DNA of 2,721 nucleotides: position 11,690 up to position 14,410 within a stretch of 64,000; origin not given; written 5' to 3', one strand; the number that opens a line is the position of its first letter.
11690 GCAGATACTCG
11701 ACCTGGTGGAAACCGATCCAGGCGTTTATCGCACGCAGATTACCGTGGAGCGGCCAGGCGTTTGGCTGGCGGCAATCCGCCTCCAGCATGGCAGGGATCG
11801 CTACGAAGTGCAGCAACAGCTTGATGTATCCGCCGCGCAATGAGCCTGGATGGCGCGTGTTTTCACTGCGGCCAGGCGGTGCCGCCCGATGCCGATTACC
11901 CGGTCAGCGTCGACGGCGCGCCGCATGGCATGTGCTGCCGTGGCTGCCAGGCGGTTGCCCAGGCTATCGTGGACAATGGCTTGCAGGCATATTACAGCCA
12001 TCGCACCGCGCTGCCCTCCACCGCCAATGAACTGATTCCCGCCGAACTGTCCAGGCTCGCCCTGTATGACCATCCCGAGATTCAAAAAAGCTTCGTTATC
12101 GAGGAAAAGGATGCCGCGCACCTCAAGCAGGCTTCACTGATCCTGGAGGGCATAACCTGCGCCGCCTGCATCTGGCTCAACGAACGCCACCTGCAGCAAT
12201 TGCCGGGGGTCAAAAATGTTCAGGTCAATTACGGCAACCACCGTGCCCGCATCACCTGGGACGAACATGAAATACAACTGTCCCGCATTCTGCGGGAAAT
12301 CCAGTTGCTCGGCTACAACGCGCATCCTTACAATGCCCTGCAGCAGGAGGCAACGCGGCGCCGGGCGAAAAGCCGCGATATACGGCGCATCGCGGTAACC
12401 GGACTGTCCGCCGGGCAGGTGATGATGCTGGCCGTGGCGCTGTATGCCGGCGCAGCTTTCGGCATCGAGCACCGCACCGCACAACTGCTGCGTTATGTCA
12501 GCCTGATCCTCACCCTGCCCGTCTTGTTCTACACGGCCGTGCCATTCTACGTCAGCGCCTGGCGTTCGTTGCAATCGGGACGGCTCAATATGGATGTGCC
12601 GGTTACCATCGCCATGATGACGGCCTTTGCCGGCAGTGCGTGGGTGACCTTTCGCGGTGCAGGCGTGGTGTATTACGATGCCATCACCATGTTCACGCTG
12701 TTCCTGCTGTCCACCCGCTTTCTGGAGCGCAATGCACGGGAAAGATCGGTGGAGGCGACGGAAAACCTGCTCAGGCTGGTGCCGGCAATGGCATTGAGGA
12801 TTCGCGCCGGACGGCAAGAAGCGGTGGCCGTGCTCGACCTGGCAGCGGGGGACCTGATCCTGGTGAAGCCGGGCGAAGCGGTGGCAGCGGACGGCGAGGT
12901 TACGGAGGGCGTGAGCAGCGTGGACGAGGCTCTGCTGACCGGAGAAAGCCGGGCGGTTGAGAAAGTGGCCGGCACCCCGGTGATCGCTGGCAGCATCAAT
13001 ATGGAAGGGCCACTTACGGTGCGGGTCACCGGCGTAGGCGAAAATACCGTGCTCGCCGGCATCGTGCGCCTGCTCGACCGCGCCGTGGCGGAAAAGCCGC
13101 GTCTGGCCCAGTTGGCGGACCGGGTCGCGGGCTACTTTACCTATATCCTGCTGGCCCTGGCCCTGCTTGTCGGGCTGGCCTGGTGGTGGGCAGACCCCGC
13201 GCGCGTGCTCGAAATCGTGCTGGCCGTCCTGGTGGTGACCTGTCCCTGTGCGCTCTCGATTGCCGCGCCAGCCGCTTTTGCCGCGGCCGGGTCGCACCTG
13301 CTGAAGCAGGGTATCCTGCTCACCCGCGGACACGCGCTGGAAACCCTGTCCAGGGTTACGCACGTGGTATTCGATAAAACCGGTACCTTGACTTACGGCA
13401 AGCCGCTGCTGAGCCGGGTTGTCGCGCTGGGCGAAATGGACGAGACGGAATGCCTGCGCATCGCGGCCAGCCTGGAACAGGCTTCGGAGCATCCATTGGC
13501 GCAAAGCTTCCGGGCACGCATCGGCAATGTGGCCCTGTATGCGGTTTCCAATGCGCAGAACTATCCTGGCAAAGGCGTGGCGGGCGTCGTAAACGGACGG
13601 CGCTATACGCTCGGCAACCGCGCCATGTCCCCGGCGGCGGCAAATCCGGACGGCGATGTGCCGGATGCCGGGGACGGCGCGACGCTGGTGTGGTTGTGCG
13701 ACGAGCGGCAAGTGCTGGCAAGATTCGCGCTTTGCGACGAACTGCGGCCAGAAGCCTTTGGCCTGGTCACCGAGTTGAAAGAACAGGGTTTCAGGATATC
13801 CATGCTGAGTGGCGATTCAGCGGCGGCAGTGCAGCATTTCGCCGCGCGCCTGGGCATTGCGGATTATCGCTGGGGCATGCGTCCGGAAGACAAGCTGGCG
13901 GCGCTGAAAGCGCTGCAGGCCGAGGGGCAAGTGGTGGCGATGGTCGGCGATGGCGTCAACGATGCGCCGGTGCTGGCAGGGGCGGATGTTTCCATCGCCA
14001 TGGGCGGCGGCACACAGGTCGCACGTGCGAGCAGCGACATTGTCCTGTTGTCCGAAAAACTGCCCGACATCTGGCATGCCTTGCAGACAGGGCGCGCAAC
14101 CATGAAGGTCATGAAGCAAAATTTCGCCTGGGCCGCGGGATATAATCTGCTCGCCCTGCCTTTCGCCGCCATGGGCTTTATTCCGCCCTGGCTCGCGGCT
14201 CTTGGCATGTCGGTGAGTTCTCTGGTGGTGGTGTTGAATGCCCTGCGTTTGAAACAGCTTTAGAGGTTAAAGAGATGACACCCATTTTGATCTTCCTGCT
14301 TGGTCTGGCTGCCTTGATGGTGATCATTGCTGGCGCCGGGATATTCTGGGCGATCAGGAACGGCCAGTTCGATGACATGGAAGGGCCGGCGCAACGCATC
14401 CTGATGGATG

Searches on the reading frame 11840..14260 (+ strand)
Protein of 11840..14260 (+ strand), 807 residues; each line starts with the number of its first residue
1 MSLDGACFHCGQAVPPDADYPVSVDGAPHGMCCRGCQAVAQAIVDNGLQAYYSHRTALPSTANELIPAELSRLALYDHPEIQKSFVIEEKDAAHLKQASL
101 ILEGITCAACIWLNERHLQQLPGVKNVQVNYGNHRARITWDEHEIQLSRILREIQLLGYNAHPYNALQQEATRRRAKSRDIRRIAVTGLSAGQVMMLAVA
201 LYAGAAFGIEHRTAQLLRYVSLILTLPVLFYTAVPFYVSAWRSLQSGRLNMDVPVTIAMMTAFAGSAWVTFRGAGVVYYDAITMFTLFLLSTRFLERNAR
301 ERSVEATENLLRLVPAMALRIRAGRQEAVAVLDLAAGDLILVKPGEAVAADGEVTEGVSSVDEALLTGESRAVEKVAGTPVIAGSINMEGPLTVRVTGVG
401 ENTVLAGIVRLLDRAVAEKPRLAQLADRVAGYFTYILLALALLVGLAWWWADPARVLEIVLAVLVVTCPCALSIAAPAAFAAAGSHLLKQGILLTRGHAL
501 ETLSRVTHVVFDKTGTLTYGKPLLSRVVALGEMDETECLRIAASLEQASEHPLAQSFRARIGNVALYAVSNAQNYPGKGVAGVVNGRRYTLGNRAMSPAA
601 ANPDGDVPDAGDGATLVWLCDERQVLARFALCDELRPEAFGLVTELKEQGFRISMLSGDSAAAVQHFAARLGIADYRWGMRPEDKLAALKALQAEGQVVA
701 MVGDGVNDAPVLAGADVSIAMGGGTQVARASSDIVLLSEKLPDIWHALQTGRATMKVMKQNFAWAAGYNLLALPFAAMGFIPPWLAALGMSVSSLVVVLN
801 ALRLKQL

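Call 80: search_protein_families(library=pfam, proteins=[window:11840-14260:+], max_evalue=0.00001)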
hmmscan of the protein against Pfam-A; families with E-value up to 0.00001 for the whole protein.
window:11840-14260:+ (807 aa): 5 families
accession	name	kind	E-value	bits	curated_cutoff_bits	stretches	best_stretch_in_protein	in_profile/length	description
PF00122.25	E1-E2_ATPase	-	7.2e-49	166.2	28.1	1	313-489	2-180/181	E1-E2 ATPase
PF00702.32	Hydrolase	-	1.9e-31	110.4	26.4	1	508-716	3-191/191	haloacid dehalogenase-like hydrolase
PF12156.14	ATPase-cat_bd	-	3.3e-27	95.5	27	1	6-88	1-84/86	Putative metal-binding domain of cation transport ATPase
PF00403.32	HMA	-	2.6e-11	44.2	24.8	1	101-159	3-61/62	Heavy-metal-associated domain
PF12710.13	HAD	-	5.9e-06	27.3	27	0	626-712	73-188/189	haloacid dehalogenase-like hydrolase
